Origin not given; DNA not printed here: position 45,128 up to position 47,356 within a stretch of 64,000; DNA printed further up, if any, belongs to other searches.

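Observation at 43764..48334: ECF sigma / anti-sigma operon that runs straight into an orphan GspL (PilM-N)-like, GspM (PilO)-like and lipoprotein trio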

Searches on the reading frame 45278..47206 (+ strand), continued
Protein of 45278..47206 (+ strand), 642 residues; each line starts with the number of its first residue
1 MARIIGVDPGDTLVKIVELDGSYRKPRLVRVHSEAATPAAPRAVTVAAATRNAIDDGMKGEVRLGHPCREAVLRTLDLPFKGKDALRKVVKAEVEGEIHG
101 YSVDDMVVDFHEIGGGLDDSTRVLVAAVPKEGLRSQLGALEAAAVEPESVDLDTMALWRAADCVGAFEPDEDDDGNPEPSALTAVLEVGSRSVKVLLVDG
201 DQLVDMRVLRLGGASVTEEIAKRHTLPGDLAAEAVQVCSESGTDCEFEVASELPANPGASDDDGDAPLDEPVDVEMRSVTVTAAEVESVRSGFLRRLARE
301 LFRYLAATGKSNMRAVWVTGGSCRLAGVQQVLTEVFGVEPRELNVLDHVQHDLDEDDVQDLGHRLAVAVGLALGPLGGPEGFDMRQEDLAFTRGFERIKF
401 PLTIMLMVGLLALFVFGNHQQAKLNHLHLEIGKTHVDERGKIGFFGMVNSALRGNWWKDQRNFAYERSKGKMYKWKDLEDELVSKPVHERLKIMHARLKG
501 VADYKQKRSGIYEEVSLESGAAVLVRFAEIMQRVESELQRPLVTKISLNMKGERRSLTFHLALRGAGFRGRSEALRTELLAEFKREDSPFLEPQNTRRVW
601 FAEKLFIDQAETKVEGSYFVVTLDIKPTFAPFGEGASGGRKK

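Call 16: find_related_loci(query=A1, collection=genome_contigs, flank=10000)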
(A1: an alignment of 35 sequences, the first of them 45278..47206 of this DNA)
Query A1 (642 aa) in genome_contigs; peptide patterns used: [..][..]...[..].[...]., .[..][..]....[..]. (x = any residue, [..] = any of these).
154 stretches matched a pattern; 53 encode a relative of the query (tblastn E <= 1e-3); 53 distinct loci.
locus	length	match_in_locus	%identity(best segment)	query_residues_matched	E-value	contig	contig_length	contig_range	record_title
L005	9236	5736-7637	68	1-636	0e+0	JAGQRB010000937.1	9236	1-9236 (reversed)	MAG: Planctomycetota bacterium isolate HKST-UBA81 k127_3948065, whole genome shotgun sequence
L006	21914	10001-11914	53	1-634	0e+0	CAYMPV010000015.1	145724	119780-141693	MAG TPA_asm: uncultured candidatus Brocadiaceae bacterium isolate SRP329715_co2_17 genome assembly, contig: NODE_213_len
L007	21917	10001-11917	54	1-634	0e+0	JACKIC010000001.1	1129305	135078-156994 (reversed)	MAG: Planctomycetota bacterium isolate HK-STAS-PLAN-34 HK-STAS-PLAN-34_1, whole genome shotgun sequence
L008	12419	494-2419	52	1-633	0e+0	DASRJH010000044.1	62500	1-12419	MAG TPA_asm: Planctomycetota bacterium isolate SMAG_U10131 k141_3698845, whole genome shotgun sequence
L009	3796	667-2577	52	1-633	0e+0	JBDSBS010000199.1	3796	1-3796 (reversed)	MAG: Planctomycetota bacterium isolate cluster1_bin.139 k127_8013937, whole genome shotgun sequence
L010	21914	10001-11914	52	1-637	0e+0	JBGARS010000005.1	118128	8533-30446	MAG: Planctomycetota bacterium isolate MAG_AAO_AS.17 AAOAS-17_NODE_5_length_118128_cov_6.008386, whole genome shotgun se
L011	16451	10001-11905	51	1-636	0e+0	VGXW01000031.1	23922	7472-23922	MAG: Planctomycetota bacterium isolate K_DeepCast_100m_mx_218 K_DeepCast_100m_mx_218_Ga0194127_10002647, whole genome sh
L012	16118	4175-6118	54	1-641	0e+0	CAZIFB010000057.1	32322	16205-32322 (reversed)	MAG TPA_asm: uncultured candidatus Brocadiaceae bacterium isolate SRP237561_co1_222 genome assembly, contig: NODE_1994_l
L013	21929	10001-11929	53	1-636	0e+0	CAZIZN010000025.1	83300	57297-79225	MAG TPA_asm: uncultured candidatus Brocadiaceae bacterium isolate binchicken_co179_387 genome assembly, contig: NODE_111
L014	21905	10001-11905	51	1-633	0e+0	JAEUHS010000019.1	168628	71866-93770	MAG: Planctomycetota bacterium isolate new MAG-23 k141_785185, whole genome shotgun sequence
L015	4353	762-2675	51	1-639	0e+0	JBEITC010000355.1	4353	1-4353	MAG: Planctomycetota bacterium isolate Sample-108-S8-bin-105 Sample_108_S8-bin_105-k141_89854, whole genome shotgun sequ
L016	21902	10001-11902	52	3-637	0e+0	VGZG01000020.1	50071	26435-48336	MAG: Planctomycetota bacterium isolate K_Offshore_80m_m1_186 K_Offshore_80m_m1_186_Ga0194132_10001326, whole genome shot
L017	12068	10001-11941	54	1-641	0e+0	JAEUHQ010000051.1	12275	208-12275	MAG: Planctomycetota bacterium isolate new MAG-21 k141_4153644, whole genome shotgun sequence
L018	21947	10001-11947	49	1-633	0e+0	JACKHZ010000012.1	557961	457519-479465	MAG: Planctomycetota bacterium isolate HK-STAS-PLAN-31 HK-STAS-PLAN-31_12, whole genome shotgun sequence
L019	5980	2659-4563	51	1-637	0e+0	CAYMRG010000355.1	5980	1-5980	MAG TPA_asm: uncultured candidatus Brocadiaceae bacterium isolate SRP298887_co1_71 genome assembly, contig: NODE_16486_l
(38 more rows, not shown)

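Call 24: search_solved_structures(query=A1, max_evalue=1)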
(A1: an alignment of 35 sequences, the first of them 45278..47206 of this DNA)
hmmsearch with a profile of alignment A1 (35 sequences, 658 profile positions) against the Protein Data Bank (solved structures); distinct sequences matched with E-value up to 1: 13.
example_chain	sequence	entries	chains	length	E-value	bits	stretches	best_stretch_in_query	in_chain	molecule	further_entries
2ych_A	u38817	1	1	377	7.3e-15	57.7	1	2-376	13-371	COMPETENCE PROTEIN PILM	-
5eou_A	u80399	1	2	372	1.1e-07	34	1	6-237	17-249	Type 4 fimbrial biogenesis protein PilM,Type 4 fimbrial biogenesis protein PilN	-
5eox_A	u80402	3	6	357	1.4e-07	33.7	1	6-238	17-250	Type 4 fimbrial biogenesis protein PilM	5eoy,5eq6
8w1m_A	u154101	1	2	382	0.001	20.9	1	219-343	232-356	Chaperone protein DnaK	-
5oow_A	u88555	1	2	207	0.025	16.3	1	220-344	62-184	Chaperone protein DnaK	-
7n46_A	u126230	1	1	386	0.087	14.5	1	220-344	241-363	Chaperone protein DnaK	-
1dkg_D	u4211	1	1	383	0.089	14.5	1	220-344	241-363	MOLECULAR CHAPERONE DNAK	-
7rax_A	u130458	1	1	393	0.09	14.5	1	220-344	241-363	Chaperone protein DnaK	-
8tzk_E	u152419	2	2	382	0.12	14.1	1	230-327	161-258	Peptidase M23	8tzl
7krv_B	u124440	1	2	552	0.15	13.7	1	220-344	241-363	Chaperone protein DnaK fused with substrate peptide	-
3wt0_A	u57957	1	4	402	0.19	13.4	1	182-254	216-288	Cell division protein FtsA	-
3at5_A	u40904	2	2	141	0.9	11.2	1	310-378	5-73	AlphaA-globin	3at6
2pfb_A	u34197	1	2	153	0.9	11.2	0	293-357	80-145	Transcriptional regulator OhrR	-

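Call 55: search_protein_representatives(alignment_id=A1)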
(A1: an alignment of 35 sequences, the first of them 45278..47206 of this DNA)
Query: 35 sequences, 658 profile positions. Proteins with E-value up to 0.001 (for the whole library): 4415; up to 1e-10: 983; up to 1e-30: 180. The best 150 are listed.
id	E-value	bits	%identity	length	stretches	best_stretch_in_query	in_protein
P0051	0.0e+00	1078.3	-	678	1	1-649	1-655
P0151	2.9e-267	905.0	-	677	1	1-646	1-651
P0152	1.7e-234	796.7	-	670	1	1-642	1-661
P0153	3.4e-233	792.4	-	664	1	1-638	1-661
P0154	1.1e-196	671.7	-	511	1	142-637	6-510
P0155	1.2e-184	632.0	-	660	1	1-629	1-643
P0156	2.0e-181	621.3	-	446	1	229-645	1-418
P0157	8.0e-174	596.2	-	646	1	1-636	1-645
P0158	9.5e-172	589.4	-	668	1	1-634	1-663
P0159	2.9e-171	587.7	-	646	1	1-636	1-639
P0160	7.2e-171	586.5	-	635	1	1-626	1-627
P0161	4.7e-170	583.8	-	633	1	1-636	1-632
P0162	1.6e-166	572.1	-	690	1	1-633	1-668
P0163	7.4e-166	569.9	-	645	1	1-631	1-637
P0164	1.4e-165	569.0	-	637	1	1-636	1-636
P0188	4.3e-90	319.6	-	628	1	1-637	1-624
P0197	4.5e-74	266.6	-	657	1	1-605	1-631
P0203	5.2e-66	240.0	-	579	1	2-413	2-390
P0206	7.2e-65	236.2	-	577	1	1-439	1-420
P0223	1.7e-56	208.6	-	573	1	1-423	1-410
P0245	4.8e-46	174.0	-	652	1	1-416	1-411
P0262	4.9e-42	160.8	-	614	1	1-424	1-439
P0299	1.1e-34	136.5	-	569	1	1-430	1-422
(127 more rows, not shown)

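Call 56: find_encoding_contigs(protein=P0203, flank=10000, max_places=2)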
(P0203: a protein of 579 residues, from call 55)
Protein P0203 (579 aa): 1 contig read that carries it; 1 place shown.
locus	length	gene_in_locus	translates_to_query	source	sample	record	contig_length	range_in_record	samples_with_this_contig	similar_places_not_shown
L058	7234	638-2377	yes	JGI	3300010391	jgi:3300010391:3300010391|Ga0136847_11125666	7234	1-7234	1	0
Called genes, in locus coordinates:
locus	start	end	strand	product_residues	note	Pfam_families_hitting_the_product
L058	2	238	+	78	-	?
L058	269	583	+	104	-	-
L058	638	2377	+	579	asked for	PF11104:PilM_2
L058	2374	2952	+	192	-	-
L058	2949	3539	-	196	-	PF02517:Rce1-like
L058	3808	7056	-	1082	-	PF25596:CPSase_L_D1, PF02786:CPSase_L_D2, PF02787:CPSase_L_D3, PF25596:CPSase_L_D1, PF02786:CPSase_L_D2, PF02222:ATP-grasp, PF15632:ATPgrasp_Ter, PF02142:MGS, +3 more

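Call 57: find_encoding_contigs(protein=P0188, flank=10000, max_places=2)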
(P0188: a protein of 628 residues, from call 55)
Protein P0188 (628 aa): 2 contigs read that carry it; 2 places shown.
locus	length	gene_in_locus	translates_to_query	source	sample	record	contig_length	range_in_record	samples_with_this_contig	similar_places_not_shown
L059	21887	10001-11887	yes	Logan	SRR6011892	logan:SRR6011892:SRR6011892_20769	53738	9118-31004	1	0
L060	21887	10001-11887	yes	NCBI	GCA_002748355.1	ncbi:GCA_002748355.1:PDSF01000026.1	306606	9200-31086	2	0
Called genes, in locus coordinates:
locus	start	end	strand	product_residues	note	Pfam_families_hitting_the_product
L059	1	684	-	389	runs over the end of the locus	PF13365:Trypsin_2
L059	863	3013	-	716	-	PF02985:HEAT (faint), PF03130:HEAT_PBS (faint), PF13646:HEAT_2, PF12717:Cnd1 (faint), PF23227:HEAT_MROH2B_C (faint), PF13513:HEAT_EZ (weak), PF13646:HEAT_2, PF00160:Pro_isomerase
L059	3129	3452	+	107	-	PF00462:Glutaredoxin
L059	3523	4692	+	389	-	PF00926:DHBP_synthase, PF00925:GTP_cyclohydro2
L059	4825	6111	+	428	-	PF01547:SBP_bac_1, PF13416:SBP_bac_8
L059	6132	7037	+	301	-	PF00528:BPD_transp_1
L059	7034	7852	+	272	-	PF00528:BPD_transp_1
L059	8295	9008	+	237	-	PF04542:Sigma70_r2, PF08281:Sigma70_r4_2, PF04545:Sigma70_r4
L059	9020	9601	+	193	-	-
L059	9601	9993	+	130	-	-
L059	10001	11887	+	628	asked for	PF11104:PilM_2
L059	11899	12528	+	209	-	-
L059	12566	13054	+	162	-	-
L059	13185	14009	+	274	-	PF02183:HALZ (faint)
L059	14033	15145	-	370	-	-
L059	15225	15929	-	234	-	PF00072:Response_reg, PF00486:Trans_reg_C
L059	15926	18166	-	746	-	PF00512:HisKA, PF02518:HATPase_c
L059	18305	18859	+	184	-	PF14024:DUF4240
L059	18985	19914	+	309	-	PF00005:ABC_tran, PF13304:AAA_21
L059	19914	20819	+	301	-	PF12698:ABC2_membrane_3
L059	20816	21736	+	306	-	PF00005:ABC_tran, PF13304:AAA_21 (weak)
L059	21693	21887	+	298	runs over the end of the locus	PF12730:ABC2_membrane_4, PF12679:ABC2_membrane_2 (weak)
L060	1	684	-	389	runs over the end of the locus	PF13365:Trypsin_2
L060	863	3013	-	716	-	PF02985:HEAT (faint), PF03130:HEAT_PBS (faint), PF13646:HEAT_2, PF12717:Cnd1 (faint), PF23227:HEAT_MROH2B_C (faint), PF13513:HEAT_EZ (weak), PF13646:HEAT_2, PF00160:Pro_isomerase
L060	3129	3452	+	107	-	PF00462:Glutaredoxin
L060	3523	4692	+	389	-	PF00926:DHBP_synthase, PF00925:GTP_cyclohydro2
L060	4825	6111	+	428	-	PF01547:SBP_bac_1, PF13416:SBP_bac_8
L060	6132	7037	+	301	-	PF00528:BPD_transp_1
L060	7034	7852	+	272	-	PF00528:BPD_transp_1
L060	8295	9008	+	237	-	PF04542:Sigma70_r2, PF08281:Sigma70_r4_2, PF04545:Sigma70_r4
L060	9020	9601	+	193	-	-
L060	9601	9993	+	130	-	-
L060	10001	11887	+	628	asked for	PF11104:PilM_2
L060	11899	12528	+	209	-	-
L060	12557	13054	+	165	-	-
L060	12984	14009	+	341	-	PF02183:HALZ (faint)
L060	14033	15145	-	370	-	-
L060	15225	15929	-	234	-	PF00072:Response_reg, PF00486:Trans_reg_C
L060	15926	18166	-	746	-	PF00512:HisKA, PF02518:HATPase_c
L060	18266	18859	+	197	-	PF14024:DUF4240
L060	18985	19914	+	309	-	PF00005:ABC_tran, PF13304:AAA_21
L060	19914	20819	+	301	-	PF12698:ABC2_membrane_3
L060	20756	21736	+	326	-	PF00005:ABC_tran, PF13304:AAA_21 (weak)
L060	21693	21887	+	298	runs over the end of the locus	PF12730:ABC2_membrane_4, PF12679:ABC2_membrane_2 (weak)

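Call 58: find_encoding_contigs(protein=P0197, flank=10000, max_places=1)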
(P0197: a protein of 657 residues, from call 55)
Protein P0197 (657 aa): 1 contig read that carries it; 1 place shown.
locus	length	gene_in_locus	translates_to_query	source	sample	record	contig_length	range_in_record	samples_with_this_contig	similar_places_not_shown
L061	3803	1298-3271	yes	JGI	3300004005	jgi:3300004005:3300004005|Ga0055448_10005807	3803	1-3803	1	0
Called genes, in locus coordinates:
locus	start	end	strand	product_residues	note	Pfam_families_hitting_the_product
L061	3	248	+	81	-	?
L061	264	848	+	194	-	-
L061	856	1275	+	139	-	-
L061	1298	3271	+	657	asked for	PF11104:PilM_2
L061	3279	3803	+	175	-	?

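Call 59: find_encoding_contigs(protein=P0206, flank=10000, max_places=1)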
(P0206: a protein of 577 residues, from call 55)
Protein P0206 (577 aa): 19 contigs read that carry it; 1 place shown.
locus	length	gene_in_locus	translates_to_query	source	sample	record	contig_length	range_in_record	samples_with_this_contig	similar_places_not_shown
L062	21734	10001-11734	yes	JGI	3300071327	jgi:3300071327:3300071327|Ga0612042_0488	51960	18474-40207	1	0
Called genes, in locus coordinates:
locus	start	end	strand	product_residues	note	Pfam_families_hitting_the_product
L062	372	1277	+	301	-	PF01149:Fapy_DNA_glyco, PF06831:H2TH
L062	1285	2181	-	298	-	PF01026:TatD_DNase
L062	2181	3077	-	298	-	PF28008:EboA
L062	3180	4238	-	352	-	PF01594:AI-2E_transport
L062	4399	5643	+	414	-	PF00926:DHBP_synthase, PF00925:GTP_cyclohydro2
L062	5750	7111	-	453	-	-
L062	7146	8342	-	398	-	PF13646:HEAT_2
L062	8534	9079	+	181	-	PF07638:Sigma70_ECF, PF04542:Sigma70_r2, PF08281:Sigma70_r4_2, PF04545:Sigma70_r4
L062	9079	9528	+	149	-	PF13490:zf-HC2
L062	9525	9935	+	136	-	-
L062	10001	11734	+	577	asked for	PF11104:PilM_2, PF14450:FtsA (weak)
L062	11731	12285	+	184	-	-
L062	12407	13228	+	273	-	-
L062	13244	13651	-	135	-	PF00085:Thioredoxin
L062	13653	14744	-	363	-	PF02655:ATP-grasp_3 (weak), PF02786:CPSase_L_D2, PF15632:ATPgrasp_Ter (weak), PF02142:MGS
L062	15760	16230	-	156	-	PF02786:CPSase_L_D2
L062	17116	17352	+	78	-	-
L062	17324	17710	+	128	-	PF12840:HTH_20, PF01022:HTH_5 (faint), PF09339:HTH_IclR (weak), PF12802:MarR_2 (weak), PF13601:HTH_34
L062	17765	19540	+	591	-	PF02310:B12-binding (weak), PF04055:Radical_SAM, PF13282:DUF4070 (faint)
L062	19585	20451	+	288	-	PF00149:Metallophos, PF12850:Metallophos_2 (weak)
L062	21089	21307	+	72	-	-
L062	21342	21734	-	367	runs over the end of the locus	PF04264:YceI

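Call 66: find_encoding_contigs(protein=P0299, flank=10000, max_places=1)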
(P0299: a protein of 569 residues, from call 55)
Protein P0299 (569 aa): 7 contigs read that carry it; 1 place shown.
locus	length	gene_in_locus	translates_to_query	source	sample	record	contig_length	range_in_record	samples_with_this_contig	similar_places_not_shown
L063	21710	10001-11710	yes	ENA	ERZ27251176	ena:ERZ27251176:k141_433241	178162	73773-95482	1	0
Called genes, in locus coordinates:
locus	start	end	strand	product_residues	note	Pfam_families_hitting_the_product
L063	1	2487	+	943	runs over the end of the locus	PF03176:MMPL, PF00873:ACR_tran (faint), PF03176:MMPL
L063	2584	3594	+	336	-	PF04055:Radical_SAM, PF11946:DUF3463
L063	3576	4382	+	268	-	PF01048:PNP_UDP_1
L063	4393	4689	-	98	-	-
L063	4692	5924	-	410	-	PF13646:HEAT_2 (weak)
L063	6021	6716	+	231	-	-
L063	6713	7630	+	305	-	PF01557:FAA_hydrolase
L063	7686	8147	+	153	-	-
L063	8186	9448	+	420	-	PF21687:T2SSK_1st (weak)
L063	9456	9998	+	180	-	-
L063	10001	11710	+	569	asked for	PF11104:PilM_2, PF12693:GspL_C (weak)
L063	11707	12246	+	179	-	-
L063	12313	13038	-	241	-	PF02861:Clp_N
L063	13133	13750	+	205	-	-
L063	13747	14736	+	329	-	PF13623:SurA_N_2 (weak), PF13624:SurA_N_3, PF09312:SurA_N (weak), PF13145:Rotamase_2, PF13616:Rotamase_3, PF00639:Rotamase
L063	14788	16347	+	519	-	-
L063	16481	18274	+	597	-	PF13243:SQHop_cyclase_C (faint)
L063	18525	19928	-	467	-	PF21799:MurD-like_N, PF08245:Mur_ligase_M, PF02875:Mur_ligase_C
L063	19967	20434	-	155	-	PF08308:PEGA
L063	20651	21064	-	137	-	PF02577:BFN_dom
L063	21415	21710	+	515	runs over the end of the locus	PF11638:DnaA_N, PF00308:Bac_DnaA, PF01695:IstB_IS21, PF00004:AAA (faint), PF08299:Bac_DnaA_C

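Call 67: find_encoding_contigs(protein=P0262, flank=10000, max_places=1)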
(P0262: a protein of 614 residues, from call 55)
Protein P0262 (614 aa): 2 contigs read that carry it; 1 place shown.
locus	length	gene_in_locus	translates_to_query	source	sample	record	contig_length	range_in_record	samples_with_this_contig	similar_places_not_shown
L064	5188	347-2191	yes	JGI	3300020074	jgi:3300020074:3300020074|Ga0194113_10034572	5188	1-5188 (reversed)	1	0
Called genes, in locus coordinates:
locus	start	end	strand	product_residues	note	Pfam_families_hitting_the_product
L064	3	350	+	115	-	?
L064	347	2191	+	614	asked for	PF01869:BcrAD_BadFG (faint), PF11104:PilM_2, PF14450:FtsA (faint)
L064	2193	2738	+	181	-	-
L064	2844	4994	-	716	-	PF01344:Kelch_1 (faint)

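Call 70: search_protein_families(library=padloc, proteins=[window:45278-47206:+], max_evalue=0.1)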
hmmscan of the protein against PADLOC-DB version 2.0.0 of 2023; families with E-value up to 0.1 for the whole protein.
window:45278-47206:+ (642 aa): 0 families

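Call 71: find_encoding_contigs(protein=P0245, flank=10000, max_places=1)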
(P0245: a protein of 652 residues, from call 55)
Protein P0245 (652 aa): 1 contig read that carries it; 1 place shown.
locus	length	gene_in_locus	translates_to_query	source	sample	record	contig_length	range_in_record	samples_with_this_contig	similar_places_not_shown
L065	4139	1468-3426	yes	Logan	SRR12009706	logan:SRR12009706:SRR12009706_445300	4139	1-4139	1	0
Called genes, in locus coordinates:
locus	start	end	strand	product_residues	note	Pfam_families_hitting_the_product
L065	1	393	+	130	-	?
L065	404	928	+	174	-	-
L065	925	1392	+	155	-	-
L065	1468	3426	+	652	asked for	PF11104:PilM_2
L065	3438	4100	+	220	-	-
